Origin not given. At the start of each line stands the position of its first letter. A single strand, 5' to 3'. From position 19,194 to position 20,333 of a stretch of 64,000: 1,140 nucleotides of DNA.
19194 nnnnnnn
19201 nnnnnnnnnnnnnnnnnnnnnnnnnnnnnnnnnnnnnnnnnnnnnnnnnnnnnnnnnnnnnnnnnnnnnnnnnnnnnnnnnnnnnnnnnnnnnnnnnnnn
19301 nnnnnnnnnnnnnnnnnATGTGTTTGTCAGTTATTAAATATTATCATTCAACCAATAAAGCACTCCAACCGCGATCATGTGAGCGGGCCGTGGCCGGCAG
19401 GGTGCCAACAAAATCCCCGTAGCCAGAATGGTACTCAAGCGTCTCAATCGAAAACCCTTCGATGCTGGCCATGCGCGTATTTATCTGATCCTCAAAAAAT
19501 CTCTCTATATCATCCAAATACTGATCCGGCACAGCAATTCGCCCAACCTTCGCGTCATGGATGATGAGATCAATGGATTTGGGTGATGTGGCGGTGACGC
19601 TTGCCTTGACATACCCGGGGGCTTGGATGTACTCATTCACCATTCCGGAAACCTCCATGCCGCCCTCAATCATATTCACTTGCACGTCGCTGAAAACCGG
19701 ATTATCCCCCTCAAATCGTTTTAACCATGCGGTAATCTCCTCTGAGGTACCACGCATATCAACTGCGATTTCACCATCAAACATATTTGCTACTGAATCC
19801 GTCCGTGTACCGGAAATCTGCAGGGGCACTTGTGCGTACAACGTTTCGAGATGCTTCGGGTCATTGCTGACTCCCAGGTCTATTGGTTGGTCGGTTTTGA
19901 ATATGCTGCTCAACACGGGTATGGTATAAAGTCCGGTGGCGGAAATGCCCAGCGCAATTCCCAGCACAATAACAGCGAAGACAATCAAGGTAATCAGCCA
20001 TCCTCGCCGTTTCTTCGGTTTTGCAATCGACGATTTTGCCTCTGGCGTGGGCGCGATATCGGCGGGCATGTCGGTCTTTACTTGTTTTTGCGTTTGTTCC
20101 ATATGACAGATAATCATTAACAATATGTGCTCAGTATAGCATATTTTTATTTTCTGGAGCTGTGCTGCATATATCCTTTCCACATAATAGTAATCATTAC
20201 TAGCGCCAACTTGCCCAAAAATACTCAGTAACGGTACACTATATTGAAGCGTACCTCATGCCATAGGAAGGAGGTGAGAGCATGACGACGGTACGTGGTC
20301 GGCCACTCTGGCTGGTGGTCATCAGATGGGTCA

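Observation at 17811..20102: Heliorhodopsin co-oriented and near-contiguous with a VIT1/CCC1 Fe/Mn transporter and a membrane-anchored unknown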

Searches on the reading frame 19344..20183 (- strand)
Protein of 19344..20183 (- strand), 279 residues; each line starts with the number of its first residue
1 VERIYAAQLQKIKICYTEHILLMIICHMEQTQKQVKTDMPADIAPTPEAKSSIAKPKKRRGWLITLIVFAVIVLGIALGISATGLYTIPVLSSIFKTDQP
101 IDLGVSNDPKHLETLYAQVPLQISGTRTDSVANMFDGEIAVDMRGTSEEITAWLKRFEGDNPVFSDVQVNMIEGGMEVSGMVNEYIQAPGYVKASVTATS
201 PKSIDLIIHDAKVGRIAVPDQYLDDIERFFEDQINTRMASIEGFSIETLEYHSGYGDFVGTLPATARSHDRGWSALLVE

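Call 3: search_protein_families(library=pfam, proteins=[window:19344-20183:-], max_evalue=0.01)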
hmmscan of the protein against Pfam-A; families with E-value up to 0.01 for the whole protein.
window:19344-20183:- (279 aa): 0 families

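Call 15: find_homologous_proteins(query=window:19344-20102:-)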
Query window:19344-20102:- (252 aa): 13 proteins with E <= 0.001 among 1038 candidates.
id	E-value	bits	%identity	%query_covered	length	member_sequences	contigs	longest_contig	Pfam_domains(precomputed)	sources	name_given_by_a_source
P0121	8.3e-162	554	100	100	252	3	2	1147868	-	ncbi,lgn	ncbi:MAG: hypothetical protein ACOYUK_04025 [Patescibacteria group bacterium]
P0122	1.1e-103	364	64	97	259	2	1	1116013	-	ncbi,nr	ncbi:MAG: hypothetical protein HZC01_04045 [Candidatus Kerfeldbacteria bacterium]|nr:hypothetical pr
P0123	5.4e-79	283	55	94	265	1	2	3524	-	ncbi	-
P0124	1.5e-77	278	51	97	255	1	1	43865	-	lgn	-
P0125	7.9e-76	273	52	97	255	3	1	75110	-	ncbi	-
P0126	1.4e-62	229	52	79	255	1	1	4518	-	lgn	-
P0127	8.0e-61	223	45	99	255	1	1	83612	-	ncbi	-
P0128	8.9e-59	217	45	93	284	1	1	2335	-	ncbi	-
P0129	4.2e-58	215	46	89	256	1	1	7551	-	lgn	-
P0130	8.1e-58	214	45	79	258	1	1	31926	-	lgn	-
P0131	1.8e-55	206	44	79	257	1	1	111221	-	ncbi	ncbi:hypothetical protein ACFL0L_00955 [Patescibacteria group bacterium]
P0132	2.1e-49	186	43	88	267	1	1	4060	-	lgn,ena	-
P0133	9.6e-48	181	41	98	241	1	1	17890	-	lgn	-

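Call 17: find_encoding_contigs(protein=P0122, flank=6000, max_places=2)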
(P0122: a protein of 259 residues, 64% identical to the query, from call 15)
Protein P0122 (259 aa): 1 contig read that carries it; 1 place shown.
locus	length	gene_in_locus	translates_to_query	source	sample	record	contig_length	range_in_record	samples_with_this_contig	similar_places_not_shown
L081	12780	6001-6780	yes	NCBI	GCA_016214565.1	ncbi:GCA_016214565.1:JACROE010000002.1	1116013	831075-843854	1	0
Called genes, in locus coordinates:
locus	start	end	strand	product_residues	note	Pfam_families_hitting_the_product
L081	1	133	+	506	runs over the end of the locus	PF02874:ATP-synt_ab_N, PF00006:ATP-synt_ab, PF00306:ATP-synt_ab_C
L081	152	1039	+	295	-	PF00231:ATP-synt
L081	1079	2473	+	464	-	PF02874:ATP-synt_ab_N, PF00006:ATP-synt_ab, PF22919:ATP-synt_VA_C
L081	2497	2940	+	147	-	PF02823:ATP-synt_DE_N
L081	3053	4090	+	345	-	PF02129:Peptidase_S15, PF01738:DLH, PF20434:BD-FAE, PF00561:Abhydrolase_1, PF12697:Abhydrolase_6, PF00326:Peptidase_S9, PF12146:Hydrolase_4 (weak), PF00756:Esterase (weak), +2 more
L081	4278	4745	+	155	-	-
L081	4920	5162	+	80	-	-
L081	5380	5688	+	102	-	-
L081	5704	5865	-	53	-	-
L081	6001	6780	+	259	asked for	-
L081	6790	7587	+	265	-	PF18761:Heliorhodopsin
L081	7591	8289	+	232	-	PF16013:DUF4781 (weak), PF01988:VIT1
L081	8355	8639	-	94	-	-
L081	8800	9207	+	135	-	PF06262:Zincin_1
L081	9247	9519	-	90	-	-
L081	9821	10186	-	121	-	-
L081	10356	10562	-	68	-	-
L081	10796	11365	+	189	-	-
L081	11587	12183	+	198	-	PF13328:HD_4, PF01966:HD (faint)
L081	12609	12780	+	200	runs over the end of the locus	PF02142:MGS, PF01808:AICARFT_IMPCHas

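Call 18: find_related_loci(query=A2, collection=metagenome_contigs, flank=5000)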
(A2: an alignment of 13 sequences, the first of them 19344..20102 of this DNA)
Query A2 (252 aa) in metagenome_contigs; peptide patterns used: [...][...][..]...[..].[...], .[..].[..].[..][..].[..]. (x = any residue, [..] = any of these).
318 stretches matched a pattern; 8 encode a relative of the query (tblastn E <= 1e-3); 8 distinct loci.
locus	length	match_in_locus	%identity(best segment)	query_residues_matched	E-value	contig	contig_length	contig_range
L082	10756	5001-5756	45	3-250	2e-66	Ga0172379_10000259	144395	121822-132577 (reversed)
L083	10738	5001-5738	46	2-250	8e-65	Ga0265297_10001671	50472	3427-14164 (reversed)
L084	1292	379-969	47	57-250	1e-62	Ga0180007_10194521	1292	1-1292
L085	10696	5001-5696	44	12-240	1e-55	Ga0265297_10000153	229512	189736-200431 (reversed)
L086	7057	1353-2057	42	15-247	7e-56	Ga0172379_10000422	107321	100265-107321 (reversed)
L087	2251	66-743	43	21-241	1e-51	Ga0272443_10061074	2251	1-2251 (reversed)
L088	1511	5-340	46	136-247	8e-30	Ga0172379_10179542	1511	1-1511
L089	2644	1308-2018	30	6-246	7e-29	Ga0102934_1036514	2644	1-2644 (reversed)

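Call 25: predict_structure(alignment_id=A2)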
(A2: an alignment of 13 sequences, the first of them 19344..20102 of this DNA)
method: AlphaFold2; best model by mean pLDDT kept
length: 252 residues; sequences in the alignment: 13
mean_pLDDT: 60.6   pTM: 0.54
mean pLDDT of the five models: 60.6, 53.8, 42.2, 41.4, 41.2
residues with pLDDT >= 90: 0; 70-90: 73; 50-70: 120; < 50: 59
segments of 3 or more residues with pLDDT < 50: 1-31, 50-67, 159-161, 219-222
pLDDT, mean of each block of 10 residues (from residue 1): 31 31 36 63 62 42 45 75 80 67 70 71 78 74 70 64 66 64 64 61 63 53 54 64 67 52
secondary structure, 60 per line:
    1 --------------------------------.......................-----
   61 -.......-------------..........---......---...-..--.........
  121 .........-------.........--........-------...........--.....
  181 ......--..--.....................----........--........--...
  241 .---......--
elements in order: H33-55 H62-68 H82-91 E95-100 E112-119 H120-129 E137-145 E148-155 E163-173 E176-186 H193-213 E218-225 E228-235 E238-241 H245-250

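Call 27: search_protein_families(library=pfam, proteins=[window:19344-20102:-], max_evalue=1)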
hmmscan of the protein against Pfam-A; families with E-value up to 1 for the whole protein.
window:19344-20102:- (252 aa): 1 family
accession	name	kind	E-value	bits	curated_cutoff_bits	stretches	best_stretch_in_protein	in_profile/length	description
PF13786.12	DUF4179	-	0.16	12.8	30.1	1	30-73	2-49/94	Domain of unknown function (DUF4179)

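Call 34: search_protein_representatives(alignment_id=A2)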
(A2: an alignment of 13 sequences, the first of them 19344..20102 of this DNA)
Query: 13 sequences, 258 profile positions. Proteins with E-value up to 0.001 (for the whole library): 786; up to 1e-10: 390; up to 1e-30: 28. The best 150 are listed.
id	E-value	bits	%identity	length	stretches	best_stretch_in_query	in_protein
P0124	2.0e-113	394.0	-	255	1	1-258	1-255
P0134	3.2e-109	380.2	-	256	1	2-257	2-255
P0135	1.9e-90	318.7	-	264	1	16-254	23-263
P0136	2.9e-87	308.2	-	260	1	8-256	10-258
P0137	7.8e-85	300.3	-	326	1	33-256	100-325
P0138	1.3e-77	276.7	-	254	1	6-254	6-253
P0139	2.8e-77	275.5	-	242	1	20-252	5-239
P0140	1.7e-72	259.9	-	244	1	32-255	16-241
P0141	8.2e-70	251.1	-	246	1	23-245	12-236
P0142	2.3e-61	223.4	-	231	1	32-252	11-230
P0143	5.6e-61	222.1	-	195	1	3-186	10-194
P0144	7.0e-61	221.8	-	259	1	8-246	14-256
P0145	1.7e-57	210.7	-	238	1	30-254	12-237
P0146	1.8e-56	207.4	-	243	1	22-252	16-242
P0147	7.9e-39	149.5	-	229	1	42-247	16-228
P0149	1.2e-37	145.7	-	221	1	42-246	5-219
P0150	2.4e-37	144.7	-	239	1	45-248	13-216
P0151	1.7e-35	138.6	-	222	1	36-247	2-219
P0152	1.8e-35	138.5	-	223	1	42-249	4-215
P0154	5.3e-34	133.7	-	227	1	39-245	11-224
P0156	1.1e-33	132.6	-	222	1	44-245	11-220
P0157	2.1e-33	131.7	-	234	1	24-246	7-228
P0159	1.0e-31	126.2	-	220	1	40-245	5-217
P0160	3.5e-31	124.5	-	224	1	40-249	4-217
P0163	2.0e-28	115.5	-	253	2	41-181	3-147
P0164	2.6e-28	115.1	-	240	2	41-161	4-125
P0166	3.9e-28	114.5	-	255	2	37-159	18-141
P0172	1.8e-26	109.0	-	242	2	41-161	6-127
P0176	4.3e-26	107.8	-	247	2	30-166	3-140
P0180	2.1e-25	105.6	-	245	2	41-162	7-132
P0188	1.9e-24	102.4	-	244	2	37-162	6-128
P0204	2.0e-22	95.8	-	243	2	39-198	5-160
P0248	3.7e-20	88.3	-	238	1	43-246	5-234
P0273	5.3e-19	84.6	-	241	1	39-246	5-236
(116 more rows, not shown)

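Call 38: search_protein_families(library=pfam, alignment_id=A3, max_evalue=0.01)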
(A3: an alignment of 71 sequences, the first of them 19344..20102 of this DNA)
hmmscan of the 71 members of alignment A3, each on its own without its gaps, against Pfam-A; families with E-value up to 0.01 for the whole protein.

A. member 1, window:19344-20102:- (252 aa): 0 families

B. families by the number of members that match (of 71 scanned): 6 families
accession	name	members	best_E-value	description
PF11209.13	LmeA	4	1.1e-05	LmeA-like phospholipid-binding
PF04357.19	TamB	1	0.00035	TamB, inner membrane protein subunit of TAM complex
PF09911.14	DUF2140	1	0.00071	Uncharacterized protein conserved in bacteria (DUF2140)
PF06409.17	NPIP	1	0.0046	Nuclear pore complex interacting protein (NPIP)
PF01665.21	Rota_NSP3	1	0.0057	Rotavirus non-structural protein NSP3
PF15397.11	DUF4618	1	0.0094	Domain of unknown function (DUF4618)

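Call 40: predict_structure(alignment_id=A3)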
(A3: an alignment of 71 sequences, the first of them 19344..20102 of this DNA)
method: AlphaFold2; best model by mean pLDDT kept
length: 252 residues; sequences in the alignment: 71
mean_pLDDT: 89.2   pTM: 0.77
mean pLDDT of the five models: 89.2, 88.0, 87.9, 87.3, 87.0
residues with pLDDT >= 90: 183; 70-90: 33; 50-70: 34; < 50: 2
segments of 3 or more residues with pLDDT < 50: none
pLDDT, mean of each block of 10 residues (from residue 1): 58 58 62 82 92 75 80 96 95 92 94 98 95 94 98 94 98 98 95 96 96 97 98 97 91 88
secondary structure, 60 per line:
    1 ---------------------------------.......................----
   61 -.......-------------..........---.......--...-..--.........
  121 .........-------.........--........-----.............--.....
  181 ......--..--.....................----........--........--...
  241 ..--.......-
elements in order: H34-56 H62-68 H82-91 E95-101 E112-119 H120-129 E137-145 E148-155 E161-173 E176-186 H193-213 E218-225 E228-235 E238-242 H245-251

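Call 56: search_solved_structures(query=A3, max_evalue=10)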
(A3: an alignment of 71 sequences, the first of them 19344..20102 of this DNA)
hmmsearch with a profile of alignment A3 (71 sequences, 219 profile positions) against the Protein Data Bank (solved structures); distinct sequences matched with E-value up to 10: 3.
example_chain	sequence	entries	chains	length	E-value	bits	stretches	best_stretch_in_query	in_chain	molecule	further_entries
9hmf_O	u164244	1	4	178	0.71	12.5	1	4-38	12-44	Flagellar protein FliL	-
9vkp_b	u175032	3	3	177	1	12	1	13-47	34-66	ATP synthase subunit b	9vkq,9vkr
4m2p_A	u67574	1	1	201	1.2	11.8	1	81-110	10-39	Recoverin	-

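Call 59: find_encoding_contigs(protein=P0135, flank=4000, max_places=2)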
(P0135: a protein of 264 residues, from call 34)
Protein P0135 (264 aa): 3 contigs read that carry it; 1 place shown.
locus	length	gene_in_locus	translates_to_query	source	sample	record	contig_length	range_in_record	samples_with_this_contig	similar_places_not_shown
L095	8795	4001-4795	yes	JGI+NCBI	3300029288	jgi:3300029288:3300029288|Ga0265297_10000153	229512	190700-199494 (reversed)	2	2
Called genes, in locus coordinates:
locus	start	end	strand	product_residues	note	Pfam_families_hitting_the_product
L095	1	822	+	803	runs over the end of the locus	PF14397:ATPgrasp_ST (faint), PF01071:GARS_A (faint), PF02655:ATP-grasp_3 (weak), PF02786:CPSase_L_D2, PF13535:ATP-grasp_4, PF18603:LAL_C2, PF02655:ATP-grasp_3, PF07478:Dala_Dala_lig_C, +3 more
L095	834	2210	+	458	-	-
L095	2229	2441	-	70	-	-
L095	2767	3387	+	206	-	PF02517:Rce1-like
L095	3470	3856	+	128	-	-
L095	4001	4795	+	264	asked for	-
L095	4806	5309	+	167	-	PF01613:Flavin_Reduct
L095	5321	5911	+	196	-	PF02545:Maf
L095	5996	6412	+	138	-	-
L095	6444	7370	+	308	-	PF01565:FAD_binding_4, PF02873:MurB_C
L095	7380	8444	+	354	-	PF09587:PGA_cap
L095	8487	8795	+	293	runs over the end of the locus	PF00483:NTP_transferase, PF12804:NTP_transf_3 (weak)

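Call 60: find_encoding_contigs(protein=P0131, flank=4000, max_places=2)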
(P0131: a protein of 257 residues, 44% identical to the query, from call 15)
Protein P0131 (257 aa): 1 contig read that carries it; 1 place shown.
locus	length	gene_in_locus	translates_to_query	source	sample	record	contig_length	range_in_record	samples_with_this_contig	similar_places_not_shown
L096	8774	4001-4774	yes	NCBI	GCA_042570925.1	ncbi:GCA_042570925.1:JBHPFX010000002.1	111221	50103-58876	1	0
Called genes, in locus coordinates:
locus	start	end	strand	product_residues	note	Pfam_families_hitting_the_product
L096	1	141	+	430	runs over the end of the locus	PF01071:GARS_A, PF02843:GARS_C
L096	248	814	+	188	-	PF04542:Sigma70_r2, PF08281:Sigma70_r4_2, PF04545:Sigma70_r4 (weak)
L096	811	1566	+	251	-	-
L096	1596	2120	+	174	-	-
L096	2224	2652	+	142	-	PF00293:NUDIX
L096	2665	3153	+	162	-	-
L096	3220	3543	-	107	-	PF08308:PEGA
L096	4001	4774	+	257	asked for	-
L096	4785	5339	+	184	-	-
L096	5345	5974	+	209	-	PF10648:Gmad2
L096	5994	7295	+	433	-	PF02463:SMC_N, PF13175:AAA_15, PF13514:AAA_27 (weak), PF00005:ABC_tran (faint), PF13175:AAA_15, PF13304:AAA_21, PF20469:OLD-like_TOPRIM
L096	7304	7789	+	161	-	-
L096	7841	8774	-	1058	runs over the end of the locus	PF00873:ACR_tran, PF03176:MMPL (faint)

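Call 61: find_encoding_contigs(protein=P0125, flank=4000, max_places=1)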
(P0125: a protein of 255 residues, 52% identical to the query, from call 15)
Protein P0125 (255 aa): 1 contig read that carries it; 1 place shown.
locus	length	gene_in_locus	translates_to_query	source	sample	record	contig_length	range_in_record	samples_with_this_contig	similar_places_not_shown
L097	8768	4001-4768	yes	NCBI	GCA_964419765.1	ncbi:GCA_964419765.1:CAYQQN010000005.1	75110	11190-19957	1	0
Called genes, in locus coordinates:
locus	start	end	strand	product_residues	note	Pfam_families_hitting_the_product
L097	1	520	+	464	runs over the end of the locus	PF02874:ATP-synt_ab_N, PF00006:ATP-synt_ab, PF22919:ATP-synt_VA_C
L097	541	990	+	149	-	PF02823:ATP-synt_DE_N, PF00401:ATP-synt_DE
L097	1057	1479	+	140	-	PF20393:Pro_CA_2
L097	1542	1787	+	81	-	-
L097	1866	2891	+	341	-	PF06500:FrsA-like, PF02129:Peptidase_S15, PF07224:Chlorophyllase, PF01738:DLH, PF12146:Hydrolase_4, PF20434:BD-FAE, PF00561:Abhydrolase_1, PF12697:Abhydrolase_6, +6 more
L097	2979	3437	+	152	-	-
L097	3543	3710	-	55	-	-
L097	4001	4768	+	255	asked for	-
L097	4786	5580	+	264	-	PF18761:Heliorhodopsin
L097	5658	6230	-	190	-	-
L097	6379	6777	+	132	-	PF06262:Zincin_1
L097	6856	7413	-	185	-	-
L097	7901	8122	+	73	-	PF12844:HTH_19, PF01381:HTH_3, PF13560:HTH_31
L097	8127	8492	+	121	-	-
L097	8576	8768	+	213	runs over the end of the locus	PF08534:Redoxin (weak), PF00085:Thioredoxin, PF13098:Thioredoxin_2 (faint)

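Call 62: find_encoding_contigs(protein=P0124, flank=4000, max_places=1)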
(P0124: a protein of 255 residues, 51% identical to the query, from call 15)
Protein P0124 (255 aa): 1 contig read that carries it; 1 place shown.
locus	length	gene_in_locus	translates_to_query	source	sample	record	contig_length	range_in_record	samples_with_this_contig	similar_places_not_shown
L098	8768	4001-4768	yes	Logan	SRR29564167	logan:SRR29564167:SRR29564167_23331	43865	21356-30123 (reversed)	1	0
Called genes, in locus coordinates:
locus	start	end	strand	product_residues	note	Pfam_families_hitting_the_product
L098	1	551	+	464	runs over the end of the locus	PF02874:ATP-synt_ab_N, PF00006:ATP-synt_ab, PF22919:ATP-synt_VA_C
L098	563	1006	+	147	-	PF02823:ATP-synt_DE_N, PF00401:ATP-synt_DE (weak)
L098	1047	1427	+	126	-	PF20393:Pro_CA_2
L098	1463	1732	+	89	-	-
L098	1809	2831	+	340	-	PF07224:Chlorophyllase, PF02129:Peptidase_S15 (weak), PF01738:DLH, PF20434:BD-FAE, PF00561:Abhydrolase_1, PF12146:Hydrolase_4, PF12697:Abhydrolase_6, PF00326:Peptidase_S9, +3 more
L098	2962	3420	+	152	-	-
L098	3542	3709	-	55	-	-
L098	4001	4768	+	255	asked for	-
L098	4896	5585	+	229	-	PF18761:Heliorhodopsin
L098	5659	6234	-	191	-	-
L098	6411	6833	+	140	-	PF00210:Ferritin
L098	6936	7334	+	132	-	PF06262:Zincin_1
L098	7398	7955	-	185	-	-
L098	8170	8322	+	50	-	-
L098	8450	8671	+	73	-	PF12844:HTH_19, PF01381:HTH_3, PF13560:HTH_31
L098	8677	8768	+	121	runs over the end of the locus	PF09946:DUF2178 (weak)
